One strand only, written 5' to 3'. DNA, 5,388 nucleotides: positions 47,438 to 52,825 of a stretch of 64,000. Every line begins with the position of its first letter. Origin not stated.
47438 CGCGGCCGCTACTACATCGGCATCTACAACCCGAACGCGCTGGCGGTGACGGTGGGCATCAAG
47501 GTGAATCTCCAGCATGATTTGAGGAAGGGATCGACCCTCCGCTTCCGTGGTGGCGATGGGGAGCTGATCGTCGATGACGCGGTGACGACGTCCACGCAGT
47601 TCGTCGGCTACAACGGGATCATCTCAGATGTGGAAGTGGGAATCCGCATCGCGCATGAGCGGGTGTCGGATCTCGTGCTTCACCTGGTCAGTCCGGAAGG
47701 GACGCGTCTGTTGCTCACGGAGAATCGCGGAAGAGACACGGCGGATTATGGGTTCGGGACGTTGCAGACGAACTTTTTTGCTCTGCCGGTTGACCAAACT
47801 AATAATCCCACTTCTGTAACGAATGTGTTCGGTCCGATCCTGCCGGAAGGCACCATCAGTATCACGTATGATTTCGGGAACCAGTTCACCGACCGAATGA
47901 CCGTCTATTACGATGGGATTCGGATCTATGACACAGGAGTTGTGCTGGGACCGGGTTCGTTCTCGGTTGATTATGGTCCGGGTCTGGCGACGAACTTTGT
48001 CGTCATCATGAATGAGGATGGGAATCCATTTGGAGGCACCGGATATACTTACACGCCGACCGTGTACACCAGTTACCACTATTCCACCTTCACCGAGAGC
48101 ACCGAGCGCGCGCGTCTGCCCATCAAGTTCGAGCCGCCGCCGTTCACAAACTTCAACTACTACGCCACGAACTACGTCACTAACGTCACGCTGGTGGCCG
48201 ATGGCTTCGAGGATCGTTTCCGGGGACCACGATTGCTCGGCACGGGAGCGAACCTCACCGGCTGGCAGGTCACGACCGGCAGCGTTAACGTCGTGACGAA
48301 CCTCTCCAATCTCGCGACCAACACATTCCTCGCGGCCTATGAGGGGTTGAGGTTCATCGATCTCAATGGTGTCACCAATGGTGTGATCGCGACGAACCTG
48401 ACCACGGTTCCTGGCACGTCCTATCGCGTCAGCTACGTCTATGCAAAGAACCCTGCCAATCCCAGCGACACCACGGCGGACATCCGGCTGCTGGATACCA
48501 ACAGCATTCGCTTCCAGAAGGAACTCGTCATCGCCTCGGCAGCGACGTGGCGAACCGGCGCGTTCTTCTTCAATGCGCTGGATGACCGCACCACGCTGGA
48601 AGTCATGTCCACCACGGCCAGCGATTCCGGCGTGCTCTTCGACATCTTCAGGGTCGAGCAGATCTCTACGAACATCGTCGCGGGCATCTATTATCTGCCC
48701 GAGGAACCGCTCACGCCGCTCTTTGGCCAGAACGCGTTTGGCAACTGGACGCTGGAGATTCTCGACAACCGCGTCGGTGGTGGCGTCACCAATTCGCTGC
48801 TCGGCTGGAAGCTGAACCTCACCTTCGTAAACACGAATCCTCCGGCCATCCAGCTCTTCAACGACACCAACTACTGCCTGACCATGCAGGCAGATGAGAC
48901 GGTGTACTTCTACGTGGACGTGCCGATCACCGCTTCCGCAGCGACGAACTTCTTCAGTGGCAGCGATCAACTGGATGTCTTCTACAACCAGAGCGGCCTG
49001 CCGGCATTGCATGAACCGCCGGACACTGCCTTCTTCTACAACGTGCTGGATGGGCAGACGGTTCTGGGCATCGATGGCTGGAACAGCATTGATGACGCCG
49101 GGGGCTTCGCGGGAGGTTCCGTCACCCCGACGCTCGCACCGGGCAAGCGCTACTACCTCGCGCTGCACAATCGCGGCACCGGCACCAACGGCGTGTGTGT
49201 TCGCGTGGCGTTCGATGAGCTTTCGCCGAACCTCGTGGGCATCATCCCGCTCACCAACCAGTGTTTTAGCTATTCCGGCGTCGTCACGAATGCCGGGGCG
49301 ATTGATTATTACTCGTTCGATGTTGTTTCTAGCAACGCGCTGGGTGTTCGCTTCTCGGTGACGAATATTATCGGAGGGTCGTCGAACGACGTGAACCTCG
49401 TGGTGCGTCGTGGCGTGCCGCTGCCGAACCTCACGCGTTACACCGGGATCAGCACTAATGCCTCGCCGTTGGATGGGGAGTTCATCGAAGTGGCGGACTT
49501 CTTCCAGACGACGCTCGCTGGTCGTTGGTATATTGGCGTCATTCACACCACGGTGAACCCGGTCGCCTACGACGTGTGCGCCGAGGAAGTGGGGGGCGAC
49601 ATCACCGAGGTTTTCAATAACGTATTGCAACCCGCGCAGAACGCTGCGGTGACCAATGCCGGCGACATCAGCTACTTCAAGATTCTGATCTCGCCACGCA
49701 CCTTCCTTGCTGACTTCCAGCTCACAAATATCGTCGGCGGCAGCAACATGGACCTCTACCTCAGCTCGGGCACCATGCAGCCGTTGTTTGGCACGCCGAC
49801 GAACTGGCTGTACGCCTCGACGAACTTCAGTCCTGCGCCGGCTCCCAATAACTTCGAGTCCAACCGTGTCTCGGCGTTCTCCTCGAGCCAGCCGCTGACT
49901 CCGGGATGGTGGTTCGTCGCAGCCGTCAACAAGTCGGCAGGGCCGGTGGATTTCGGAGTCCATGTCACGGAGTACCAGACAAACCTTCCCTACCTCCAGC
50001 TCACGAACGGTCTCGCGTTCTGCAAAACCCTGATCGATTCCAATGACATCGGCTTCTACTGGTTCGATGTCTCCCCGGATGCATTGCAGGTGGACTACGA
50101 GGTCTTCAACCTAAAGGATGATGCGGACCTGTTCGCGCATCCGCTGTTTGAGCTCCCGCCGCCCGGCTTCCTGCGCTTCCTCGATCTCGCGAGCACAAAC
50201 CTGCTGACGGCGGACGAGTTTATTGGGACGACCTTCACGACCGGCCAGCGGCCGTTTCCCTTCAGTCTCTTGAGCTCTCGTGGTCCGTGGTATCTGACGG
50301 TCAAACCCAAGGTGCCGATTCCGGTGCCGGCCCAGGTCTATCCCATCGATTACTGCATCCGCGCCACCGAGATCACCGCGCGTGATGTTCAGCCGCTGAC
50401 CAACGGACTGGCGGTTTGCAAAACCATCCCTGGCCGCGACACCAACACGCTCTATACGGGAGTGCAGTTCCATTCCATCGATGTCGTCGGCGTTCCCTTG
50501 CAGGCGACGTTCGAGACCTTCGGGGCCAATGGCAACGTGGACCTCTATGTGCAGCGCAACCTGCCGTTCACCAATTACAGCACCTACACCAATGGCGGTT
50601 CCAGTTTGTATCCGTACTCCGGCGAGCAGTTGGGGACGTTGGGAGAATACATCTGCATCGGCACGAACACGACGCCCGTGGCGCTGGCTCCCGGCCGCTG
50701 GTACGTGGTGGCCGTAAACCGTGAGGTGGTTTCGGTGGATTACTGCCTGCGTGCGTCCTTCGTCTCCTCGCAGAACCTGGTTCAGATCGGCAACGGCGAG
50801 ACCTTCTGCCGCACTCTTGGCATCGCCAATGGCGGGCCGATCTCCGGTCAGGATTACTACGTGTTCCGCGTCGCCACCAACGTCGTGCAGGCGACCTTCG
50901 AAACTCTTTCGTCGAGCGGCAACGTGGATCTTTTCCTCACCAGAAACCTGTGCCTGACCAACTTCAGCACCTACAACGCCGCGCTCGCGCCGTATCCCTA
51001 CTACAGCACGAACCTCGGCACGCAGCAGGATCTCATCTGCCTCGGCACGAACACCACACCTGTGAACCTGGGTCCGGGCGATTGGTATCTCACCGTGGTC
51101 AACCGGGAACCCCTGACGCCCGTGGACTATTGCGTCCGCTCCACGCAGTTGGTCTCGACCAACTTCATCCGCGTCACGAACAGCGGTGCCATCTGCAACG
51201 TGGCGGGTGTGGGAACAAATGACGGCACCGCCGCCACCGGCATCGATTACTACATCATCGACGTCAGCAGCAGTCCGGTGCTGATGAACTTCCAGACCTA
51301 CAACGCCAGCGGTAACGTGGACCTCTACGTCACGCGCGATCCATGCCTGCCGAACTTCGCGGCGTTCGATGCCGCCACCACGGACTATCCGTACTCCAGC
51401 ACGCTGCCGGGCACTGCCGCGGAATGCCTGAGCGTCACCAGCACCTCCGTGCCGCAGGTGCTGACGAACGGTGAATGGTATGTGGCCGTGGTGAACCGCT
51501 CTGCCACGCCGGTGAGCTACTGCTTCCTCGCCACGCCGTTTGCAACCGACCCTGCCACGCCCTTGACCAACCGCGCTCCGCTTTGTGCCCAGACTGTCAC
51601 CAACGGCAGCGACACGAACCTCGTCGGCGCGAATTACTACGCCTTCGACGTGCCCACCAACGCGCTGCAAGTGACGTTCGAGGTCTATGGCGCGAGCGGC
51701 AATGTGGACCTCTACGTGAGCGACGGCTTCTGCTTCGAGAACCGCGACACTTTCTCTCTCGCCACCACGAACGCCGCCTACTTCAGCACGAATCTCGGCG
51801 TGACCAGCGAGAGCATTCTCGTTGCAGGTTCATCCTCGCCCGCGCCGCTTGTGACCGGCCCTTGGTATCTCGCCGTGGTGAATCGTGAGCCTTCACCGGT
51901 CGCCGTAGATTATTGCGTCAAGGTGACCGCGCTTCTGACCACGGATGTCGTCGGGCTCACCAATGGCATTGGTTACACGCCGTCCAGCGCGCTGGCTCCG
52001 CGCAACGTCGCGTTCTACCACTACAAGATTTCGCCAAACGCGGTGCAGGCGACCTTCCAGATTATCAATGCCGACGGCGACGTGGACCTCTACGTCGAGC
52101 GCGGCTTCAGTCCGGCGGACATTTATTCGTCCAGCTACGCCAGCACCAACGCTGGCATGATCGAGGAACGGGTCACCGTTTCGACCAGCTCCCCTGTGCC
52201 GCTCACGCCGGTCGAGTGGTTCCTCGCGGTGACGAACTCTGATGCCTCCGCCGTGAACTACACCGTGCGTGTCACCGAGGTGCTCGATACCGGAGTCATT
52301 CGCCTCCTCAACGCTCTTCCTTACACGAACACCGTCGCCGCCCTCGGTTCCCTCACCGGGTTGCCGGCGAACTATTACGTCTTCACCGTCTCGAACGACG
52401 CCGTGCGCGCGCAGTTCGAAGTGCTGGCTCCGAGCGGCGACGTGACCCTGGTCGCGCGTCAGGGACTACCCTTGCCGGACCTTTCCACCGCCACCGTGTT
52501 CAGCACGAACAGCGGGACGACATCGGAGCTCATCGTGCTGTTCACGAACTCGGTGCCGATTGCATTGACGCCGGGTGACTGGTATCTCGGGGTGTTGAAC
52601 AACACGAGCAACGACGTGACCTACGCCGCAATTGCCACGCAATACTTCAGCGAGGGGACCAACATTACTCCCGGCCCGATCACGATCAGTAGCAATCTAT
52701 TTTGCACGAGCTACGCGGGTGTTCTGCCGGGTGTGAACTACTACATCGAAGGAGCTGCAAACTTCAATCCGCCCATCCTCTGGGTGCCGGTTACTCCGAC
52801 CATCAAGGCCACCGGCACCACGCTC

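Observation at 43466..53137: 3,223-aa subtilase with an unusual stacked architecture (TM anchor, prodomain, S8, two P-domains, DUF642-like module, about 10 PPC modules, duplicated C-terminal module)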

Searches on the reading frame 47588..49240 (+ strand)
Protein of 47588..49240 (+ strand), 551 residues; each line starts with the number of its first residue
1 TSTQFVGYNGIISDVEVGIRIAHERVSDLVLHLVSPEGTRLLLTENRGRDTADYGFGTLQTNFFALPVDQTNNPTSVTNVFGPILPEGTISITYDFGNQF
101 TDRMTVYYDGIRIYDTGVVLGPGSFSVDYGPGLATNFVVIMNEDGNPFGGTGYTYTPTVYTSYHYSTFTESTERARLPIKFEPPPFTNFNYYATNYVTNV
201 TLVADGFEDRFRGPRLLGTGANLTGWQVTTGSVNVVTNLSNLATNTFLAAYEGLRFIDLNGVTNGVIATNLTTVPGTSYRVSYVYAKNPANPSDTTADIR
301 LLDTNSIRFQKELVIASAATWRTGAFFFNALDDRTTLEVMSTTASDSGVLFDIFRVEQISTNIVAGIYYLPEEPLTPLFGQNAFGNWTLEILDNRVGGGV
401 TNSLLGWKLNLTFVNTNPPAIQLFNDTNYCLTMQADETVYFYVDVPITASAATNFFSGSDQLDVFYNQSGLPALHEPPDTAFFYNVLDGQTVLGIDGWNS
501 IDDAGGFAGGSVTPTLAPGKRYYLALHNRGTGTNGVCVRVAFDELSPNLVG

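Call 46: predict_structure(alignment_id=A4)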
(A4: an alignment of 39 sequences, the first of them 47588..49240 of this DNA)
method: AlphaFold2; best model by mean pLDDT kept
length: 551 residues; sequences in the alignment: 39
mean_pLDDT: 84.2   pTM: 0.46
mean pLDDT of the five models: 84.2, 83.2, 83.1, 81.5, 81.2
residues with pLDDT >= 90: 234; 70-90: 240; 50-70: 62; < 50: 15
segments of 3 or more residues with pLDDT < 50: 190-195, 546-551
pLDDT, mean of each block of 10 residues (from residue 1): 79 88 83 95 78 69 62 80 81 83 89 84 80 85 78 81 80 76 62 52 81 90 93 86 74 90 93 88 93 94 94 95 94 94 89 88 66 90 89 75 77 71 93 89 91 95 92 83 94 94 91 91 94 94 61 35
secondary structure, 60 per line:
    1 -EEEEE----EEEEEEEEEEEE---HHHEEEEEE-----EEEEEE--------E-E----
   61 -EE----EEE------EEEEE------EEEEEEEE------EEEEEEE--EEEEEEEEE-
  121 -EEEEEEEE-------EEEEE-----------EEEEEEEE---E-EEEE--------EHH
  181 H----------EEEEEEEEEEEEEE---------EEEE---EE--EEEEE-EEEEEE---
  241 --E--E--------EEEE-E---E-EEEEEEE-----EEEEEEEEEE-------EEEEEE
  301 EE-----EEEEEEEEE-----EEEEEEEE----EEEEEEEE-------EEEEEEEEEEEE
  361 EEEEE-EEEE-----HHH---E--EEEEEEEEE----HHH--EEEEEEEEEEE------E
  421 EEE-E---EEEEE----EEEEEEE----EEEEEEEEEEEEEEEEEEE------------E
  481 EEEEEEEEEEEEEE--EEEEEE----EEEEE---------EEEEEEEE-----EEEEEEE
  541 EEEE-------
elements in order: E2-6 E11-22 E29-34 E40-45 E68-70 E77-81 E88-95 E102-108 E111-119 E122-129 E137-141 E153-160 E166-169 E192-205 E215-218 E226-230 E232-237 E255-258 E266-272 E278-287 E295-302 E308-316 E322-329 E334-341 E349-365 E367-370 E385-393 E403-413 E420-423 E429-433 E438-444 E449-467 E480-494 E497-502 E507-511 E521-528 E534-544
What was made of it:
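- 47786..48220 (+): Unnamed all-beta module nested in P-domain 2 (aa 1441-1585). The AF2 model predicts strands with pLDDT about 80 (call 46).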

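Call 48: fold_search(model_id=the predicted structure, library=pdb)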
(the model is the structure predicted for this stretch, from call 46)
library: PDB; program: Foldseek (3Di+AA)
matches with E <= 10: 1723; with E <= 0.001: 163
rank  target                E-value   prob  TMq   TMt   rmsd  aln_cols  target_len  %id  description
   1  8zi4_A                8.4e-10  1.00  0.16  0.14  26.4       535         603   10  Cryo-EM structure of wtEP-trypsinogen (released 2025-05-21)
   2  8zj4_A                1.1e-08  1.00  0.18  0.17  27.0       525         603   10  trypsinogen-EP-N619A (released 2025-05-21)
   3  5x7o_A                1.2e-08  1.00  0.18  0.09  22.4       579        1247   10  Crystal structure of Paenibacillus sp. 598K alpha-1,6-glucosyltransferase (released 2017-07-26)
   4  8ziy_A                1.2e-08  1.00  0.16  0.15  26.9       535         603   10  trypsinogen-EP-E574A (released 2025-05-21)
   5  8h3u_A                1.5e-08  1.00  0.16  0.16  29.2       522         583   10  Inhibitor-bound EP, polyA model (released 2022-11-23)
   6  4w8j                  2.2e-08  1.00  0.18  0.11  32.1       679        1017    9  Structure of the full-length insecticidal protein Cry1Ac reveals intriguing details of toxin packaging into in vivo form (released 2014-09-17)
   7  8w7n                  3.0e-08  1.00  0.16  0.09  33.1       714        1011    8  Crystal structure of the in-cell Cry1Aa purified from Bacillus thuringiensis (released 2024-03-06)
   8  5b4x_A                3.5e-08  1.00  0.20  0.16  35.4       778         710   10  Crystal structure of the ApoER2 ectodomain in complex with the Reelin R56 fragment (released 2017-04-26)
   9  7kwb_A                5.5e-08  1.00  0.16  0.21  25.0       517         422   10  Surface glycan-binding protein B from Bacteroides thetaiotaomicron (released 2021-02-17)
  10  9h99                  2.0e-07  1.00  0.16  0.09  22.1       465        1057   10  Native structure of the full-length pesticidal protein Cry1Ca18 at pH7, from crystals formed in vivo (released 2025-11-12)
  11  5a56_A                2.7e-07  1.00  0.21  0.11  22.2       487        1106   12  The structure of GH101 from Streptococcus pneumoniae TIGR4 in complex with 1-O-methyl-T-antigen (released 2015-09-02)
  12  5a57                  3.0e-07  1.00  0.21  0.11  21.6       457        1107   11  The structure of GH101 from Streptococcus pneumoniae TIGR4 in complex with PUGT (released 2015-09-02)
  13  8a19_A                3.0e-07  1.00  0.20  0.09  22.4       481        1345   10  Structure of a leucinostatin derivative determined by host lattice display : L1E4V1 construct (released 2022-12-07)
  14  8a1a_A                3.1e-07  1.00  0.21  0.09  22.1       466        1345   10  Structure of a leucinostatin derivative determined by host lattice display : L1F11V1 construct (released 2022-12-07)
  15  9h9a                  4.0e-07  1.00  0.19  0.10  34.9       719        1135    9  native structure of the full-length pesticidal protein Cry8Ba2, from crystals formed in vivo (form 1) (released 2025-12-03)
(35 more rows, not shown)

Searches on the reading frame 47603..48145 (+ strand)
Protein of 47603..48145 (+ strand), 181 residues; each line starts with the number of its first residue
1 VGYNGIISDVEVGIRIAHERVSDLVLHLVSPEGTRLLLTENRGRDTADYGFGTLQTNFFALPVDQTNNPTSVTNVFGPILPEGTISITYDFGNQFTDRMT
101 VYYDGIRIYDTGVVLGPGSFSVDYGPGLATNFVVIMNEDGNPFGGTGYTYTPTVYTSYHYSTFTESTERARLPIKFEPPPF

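Call 12: search_protein_families(library=pfam, proteins=[window:47603-48145:+], max_evalue=1)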
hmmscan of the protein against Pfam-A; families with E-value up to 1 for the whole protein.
window:47603-48145:+ (181 aa): 1 family
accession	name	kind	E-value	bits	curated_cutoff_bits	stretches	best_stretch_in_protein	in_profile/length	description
PF01483.27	P_proprotein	-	1.1e-08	35.5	21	1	8-52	2-46/86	Proprotein convertase P-domain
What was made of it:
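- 47624..47758 (+): P-domain 2, N-terminal half (aa 1387-1431). PF01483 profile 2-46, E 1.1e-8 (call 12).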

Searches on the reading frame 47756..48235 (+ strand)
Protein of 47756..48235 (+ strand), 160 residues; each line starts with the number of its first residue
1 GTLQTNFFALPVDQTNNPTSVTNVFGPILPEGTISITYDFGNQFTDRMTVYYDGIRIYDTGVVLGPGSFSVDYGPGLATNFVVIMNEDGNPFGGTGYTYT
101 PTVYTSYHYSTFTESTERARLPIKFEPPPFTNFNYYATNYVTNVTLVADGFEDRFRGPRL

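Call 50: search_protein_families(library=pfam, proteins=[window:47756-48235:+], max_evalue=1)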
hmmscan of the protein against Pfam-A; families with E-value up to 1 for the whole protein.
seq(160 aa): 0 families
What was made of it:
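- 47786..48220 (+): No Pfam hit (call 50).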

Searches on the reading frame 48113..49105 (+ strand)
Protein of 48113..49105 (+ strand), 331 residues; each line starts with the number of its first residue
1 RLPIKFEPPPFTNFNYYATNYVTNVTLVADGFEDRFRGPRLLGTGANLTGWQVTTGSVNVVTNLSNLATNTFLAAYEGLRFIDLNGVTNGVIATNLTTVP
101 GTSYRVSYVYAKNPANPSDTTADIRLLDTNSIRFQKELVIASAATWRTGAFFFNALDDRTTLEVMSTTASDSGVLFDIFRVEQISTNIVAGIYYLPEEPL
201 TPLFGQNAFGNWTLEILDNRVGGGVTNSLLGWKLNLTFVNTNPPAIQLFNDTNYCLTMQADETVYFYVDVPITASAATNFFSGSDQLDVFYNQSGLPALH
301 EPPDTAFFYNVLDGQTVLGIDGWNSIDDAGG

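Call 12: search_protein_families(library=pfam, proteins=[window:48113-49105:+], max_evalue=1)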
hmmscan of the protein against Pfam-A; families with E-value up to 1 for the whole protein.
window:48113-49105:+ (331 aa): 2 families
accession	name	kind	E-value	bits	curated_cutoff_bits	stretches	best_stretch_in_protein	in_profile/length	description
PF04862.18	DUF642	-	8.2e-10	39.1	27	1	44-171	24-143/157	Protein of unknown function (DUF642)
PF01483.27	P_proprotein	-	0.034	14.7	21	1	201-236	53-86/86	Proprotein convertase P-domain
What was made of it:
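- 48713..48820 (+): P-domain 2, C-terminal half (aa 1750-1785). PF01483 profile 53-86 (call 12).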

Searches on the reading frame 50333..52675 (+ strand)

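Call 12: search_protein_families(library=pfam, proteins=[window:50333-52675:+], max_evalue=1)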
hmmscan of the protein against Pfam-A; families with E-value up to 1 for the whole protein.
window:50333-52675:+ (781 aa): 4 families
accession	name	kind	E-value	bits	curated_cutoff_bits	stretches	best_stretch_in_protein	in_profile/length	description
PF04151.21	PPC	-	2.9e-05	25.3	25.9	2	434-466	3-34/70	Bacterial pre-peptidase C-terminal domain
PF17801.7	Melibiase_C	-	0.0002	21.8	22.9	0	377-395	11-27/71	Alpha galactosidase C-terminal beta sandwich domain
PF23093.1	GBD_Tenm3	-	0.088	13.1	27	0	366-392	94-120/130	Teneurin-3-like, galactose-binding domain-like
PF10847.13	DUF2656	-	0.24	11.9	28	0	369-389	100-120/141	Protein of unknown function (DUF2656)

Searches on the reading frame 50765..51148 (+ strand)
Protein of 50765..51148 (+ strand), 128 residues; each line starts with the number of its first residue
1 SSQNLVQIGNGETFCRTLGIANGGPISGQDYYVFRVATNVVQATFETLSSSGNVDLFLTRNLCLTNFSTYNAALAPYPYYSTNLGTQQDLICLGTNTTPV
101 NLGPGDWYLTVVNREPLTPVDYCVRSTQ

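Call 24: search_solved_structures(query=A2, max_evalue=1, show_alignments=2)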
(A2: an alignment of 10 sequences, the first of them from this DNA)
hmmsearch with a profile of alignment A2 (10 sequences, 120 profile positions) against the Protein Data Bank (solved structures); distinct sequences matched with E-value up to 1: 1.
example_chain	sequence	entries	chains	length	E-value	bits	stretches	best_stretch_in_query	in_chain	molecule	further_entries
2luw_A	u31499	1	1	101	0.0031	21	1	8-66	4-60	Metalloprotease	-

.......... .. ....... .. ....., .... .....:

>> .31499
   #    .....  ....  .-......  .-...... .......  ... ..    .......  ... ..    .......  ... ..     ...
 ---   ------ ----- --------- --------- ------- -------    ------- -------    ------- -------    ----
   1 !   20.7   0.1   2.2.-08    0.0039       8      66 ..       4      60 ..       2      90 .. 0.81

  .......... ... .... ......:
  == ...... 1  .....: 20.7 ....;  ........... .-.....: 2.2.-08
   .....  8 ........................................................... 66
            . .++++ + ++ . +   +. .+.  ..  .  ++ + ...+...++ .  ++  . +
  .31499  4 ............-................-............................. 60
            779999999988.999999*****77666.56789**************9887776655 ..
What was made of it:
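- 48836..52645 (+): Array of ten tandem PPC/CBD-like modules (aa 1791-3060), with unit starts at aa 1791, 1919, 2046, 2171, 2304, 2434, 2562, 2693, 2823 and 2940. PDB profile hit 2luw (call 24).
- On PPC, bacterial pre-peptidase C-terminal domain (PF04151): The profile's only PDB hit is the PPC domain 2luw at E 0.003 (call 24).
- Checked: It is backed by the only PDB profile hit being a PPC domain (2luw, E 0.003; call 24).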

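Call 25: search_protein_families(library=pfam, alignment_id=A2, max_evalue=1)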
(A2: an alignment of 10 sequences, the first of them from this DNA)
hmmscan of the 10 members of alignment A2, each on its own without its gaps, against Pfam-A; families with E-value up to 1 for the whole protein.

A. member 1, seq(128 aa): 0 families

B. families by the number of members that match (of 10 scanned): 3 families
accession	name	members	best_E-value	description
PF04151.21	PPC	3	0.0005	Bacterial pre-peptidase C-terminal domain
PF21507.2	V18-19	1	0.011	Sputnik minor capsid protein V18/19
PF00107.32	ADH_zinc_N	1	0.026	Zinc-binding dehydrogenase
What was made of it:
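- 48836..52645 (+): Pfam PPC matches 3 of 10 modules (call 25).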
